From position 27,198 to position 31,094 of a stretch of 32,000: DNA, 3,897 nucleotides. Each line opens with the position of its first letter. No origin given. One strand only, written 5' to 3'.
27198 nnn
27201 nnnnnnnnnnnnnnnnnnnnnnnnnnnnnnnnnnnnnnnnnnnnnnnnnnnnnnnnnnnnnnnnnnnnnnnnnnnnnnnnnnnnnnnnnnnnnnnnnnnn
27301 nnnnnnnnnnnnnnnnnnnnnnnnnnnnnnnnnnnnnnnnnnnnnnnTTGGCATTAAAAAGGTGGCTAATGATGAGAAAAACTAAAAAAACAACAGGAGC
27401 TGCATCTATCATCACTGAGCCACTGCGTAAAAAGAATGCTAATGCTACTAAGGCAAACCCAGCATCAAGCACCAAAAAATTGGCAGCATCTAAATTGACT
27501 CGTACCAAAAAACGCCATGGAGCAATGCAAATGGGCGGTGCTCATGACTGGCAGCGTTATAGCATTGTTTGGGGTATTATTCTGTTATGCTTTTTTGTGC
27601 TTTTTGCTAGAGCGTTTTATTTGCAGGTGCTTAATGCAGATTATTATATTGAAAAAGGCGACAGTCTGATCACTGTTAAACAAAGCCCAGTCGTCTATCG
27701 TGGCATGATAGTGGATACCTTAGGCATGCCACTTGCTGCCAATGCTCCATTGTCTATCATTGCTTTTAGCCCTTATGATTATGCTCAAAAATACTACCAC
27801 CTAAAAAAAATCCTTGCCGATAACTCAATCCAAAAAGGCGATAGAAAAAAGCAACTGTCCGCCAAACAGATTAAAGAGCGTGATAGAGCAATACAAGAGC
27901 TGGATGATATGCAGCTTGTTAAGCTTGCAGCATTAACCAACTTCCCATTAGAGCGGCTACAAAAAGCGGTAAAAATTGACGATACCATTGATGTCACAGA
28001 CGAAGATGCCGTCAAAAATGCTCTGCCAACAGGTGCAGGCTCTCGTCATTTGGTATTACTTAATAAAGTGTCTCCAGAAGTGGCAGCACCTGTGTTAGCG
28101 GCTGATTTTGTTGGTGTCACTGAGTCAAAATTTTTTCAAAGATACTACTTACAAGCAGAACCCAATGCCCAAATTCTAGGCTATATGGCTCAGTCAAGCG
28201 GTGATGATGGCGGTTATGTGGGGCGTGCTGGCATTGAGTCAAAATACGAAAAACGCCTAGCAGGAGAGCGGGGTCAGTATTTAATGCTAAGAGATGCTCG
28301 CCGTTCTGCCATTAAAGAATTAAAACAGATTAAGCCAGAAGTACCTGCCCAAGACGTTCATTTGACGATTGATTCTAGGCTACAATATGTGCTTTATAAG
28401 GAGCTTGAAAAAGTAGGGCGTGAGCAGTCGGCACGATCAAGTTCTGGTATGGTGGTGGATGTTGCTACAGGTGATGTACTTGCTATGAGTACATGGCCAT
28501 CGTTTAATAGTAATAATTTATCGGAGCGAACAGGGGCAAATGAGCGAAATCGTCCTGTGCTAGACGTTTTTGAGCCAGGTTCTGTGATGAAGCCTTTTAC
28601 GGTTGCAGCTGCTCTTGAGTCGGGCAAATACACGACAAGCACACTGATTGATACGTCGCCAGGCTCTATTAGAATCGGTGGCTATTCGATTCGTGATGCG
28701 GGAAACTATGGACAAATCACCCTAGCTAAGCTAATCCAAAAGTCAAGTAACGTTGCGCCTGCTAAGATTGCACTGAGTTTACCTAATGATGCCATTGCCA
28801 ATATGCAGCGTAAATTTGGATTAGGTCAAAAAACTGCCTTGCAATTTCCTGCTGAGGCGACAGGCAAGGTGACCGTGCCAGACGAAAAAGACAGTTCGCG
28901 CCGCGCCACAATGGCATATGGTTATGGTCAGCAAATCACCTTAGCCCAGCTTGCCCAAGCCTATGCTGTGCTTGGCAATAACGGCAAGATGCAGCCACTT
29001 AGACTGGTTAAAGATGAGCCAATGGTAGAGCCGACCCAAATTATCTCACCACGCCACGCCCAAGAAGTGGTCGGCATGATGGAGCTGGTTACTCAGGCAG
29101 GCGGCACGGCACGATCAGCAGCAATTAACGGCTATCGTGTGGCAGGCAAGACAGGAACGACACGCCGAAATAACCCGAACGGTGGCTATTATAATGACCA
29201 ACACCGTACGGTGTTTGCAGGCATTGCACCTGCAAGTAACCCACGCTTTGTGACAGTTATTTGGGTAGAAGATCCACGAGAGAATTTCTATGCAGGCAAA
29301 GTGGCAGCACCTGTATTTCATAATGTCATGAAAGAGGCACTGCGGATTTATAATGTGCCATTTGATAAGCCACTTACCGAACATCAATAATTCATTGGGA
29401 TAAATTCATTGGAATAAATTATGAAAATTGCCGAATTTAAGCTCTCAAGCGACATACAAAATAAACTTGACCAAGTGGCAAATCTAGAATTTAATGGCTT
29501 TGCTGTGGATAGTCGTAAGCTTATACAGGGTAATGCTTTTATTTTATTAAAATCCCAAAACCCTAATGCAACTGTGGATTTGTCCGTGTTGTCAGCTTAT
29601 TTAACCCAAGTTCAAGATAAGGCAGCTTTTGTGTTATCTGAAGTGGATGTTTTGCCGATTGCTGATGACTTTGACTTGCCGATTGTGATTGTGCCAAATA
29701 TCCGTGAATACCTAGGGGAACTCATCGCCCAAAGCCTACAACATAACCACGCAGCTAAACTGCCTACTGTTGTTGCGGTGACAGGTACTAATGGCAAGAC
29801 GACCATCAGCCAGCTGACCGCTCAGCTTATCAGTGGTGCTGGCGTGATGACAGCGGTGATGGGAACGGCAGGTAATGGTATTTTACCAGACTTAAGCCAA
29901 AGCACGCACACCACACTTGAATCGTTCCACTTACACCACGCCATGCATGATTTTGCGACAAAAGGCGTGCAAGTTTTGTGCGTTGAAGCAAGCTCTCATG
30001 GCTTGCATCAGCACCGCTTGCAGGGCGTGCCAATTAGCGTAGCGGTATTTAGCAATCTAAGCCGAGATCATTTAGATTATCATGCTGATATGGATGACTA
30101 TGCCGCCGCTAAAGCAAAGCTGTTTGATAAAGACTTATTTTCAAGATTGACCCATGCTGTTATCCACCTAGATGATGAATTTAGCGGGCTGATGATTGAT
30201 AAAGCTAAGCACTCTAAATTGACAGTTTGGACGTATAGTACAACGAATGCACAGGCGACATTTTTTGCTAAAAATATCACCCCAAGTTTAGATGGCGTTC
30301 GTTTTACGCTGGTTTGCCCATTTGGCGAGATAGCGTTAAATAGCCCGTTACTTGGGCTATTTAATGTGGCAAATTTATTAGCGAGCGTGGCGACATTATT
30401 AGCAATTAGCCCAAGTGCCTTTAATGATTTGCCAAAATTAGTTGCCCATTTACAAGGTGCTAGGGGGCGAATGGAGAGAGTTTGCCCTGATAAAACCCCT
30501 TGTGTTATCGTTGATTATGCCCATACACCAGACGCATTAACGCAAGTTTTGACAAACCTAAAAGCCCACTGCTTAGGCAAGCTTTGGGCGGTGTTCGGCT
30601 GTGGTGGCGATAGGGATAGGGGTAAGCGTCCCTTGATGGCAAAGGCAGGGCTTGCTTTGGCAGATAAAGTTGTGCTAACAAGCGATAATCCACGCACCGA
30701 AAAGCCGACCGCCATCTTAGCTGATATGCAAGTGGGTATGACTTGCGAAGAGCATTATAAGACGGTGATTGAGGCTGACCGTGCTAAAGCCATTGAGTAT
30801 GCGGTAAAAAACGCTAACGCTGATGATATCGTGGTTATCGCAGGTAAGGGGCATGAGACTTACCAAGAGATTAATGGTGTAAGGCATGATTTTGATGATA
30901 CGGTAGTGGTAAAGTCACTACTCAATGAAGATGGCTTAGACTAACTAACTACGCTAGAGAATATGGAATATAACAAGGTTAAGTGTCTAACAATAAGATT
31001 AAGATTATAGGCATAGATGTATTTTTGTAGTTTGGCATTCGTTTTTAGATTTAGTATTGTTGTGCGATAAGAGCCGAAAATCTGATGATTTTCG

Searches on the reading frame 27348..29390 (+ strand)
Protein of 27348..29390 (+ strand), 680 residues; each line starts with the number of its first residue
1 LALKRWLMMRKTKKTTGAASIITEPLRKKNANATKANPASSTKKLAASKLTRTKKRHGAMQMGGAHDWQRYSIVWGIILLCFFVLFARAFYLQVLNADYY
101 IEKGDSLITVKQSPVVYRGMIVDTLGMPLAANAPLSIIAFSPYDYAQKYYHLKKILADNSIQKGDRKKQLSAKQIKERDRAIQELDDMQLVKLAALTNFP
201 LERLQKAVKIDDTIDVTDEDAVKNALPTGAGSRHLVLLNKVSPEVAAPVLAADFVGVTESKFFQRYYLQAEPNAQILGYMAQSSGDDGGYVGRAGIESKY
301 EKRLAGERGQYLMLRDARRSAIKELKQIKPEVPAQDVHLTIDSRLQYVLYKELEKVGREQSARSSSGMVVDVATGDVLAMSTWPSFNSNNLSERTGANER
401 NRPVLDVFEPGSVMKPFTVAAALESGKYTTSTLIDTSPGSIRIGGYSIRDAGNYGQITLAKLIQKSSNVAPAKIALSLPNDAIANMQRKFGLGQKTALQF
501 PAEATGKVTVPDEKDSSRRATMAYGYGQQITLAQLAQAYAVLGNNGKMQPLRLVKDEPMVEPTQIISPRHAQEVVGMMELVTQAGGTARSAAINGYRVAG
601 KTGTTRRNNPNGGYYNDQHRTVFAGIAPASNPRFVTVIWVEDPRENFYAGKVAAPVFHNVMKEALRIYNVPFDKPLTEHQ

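Call 48: search_protein_families(library=pfam, proteins=[window:27348-29390:+], max_evalue=0.00001)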
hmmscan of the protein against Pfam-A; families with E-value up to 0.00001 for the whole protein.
window:27348-29390:+ (680 aa): 2 families
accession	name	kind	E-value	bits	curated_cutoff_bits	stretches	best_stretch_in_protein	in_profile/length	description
PF00905.27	Transpeptidase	-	1.5e-73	248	22.1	1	368-662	4-299/299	Penicillin binding protein transpeptidase domain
PF03717.20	PBP_dimer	-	2.7e-16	60.9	24.4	1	117-324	5-178/180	Penicillin-binding Protein dimerisation domain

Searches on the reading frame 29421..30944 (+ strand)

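Call 48: search_protein_families(library=pfam, proteins=[window:29421-30944:+], max_evalue=0.00001)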
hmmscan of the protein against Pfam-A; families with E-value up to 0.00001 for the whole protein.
window:29421-30944:+ (507 aa): 2 families
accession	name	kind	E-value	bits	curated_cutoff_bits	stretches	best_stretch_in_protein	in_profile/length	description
PF08245.18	Mur_ligase_M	-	4.4e-51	174.1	24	1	120-325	1-199/200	Mur ligase middle domain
PF02875.26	Mur_ligase_C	-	2.6e-33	116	28.4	1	349-477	1-127/127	Mur ligase, glutamate ligase domain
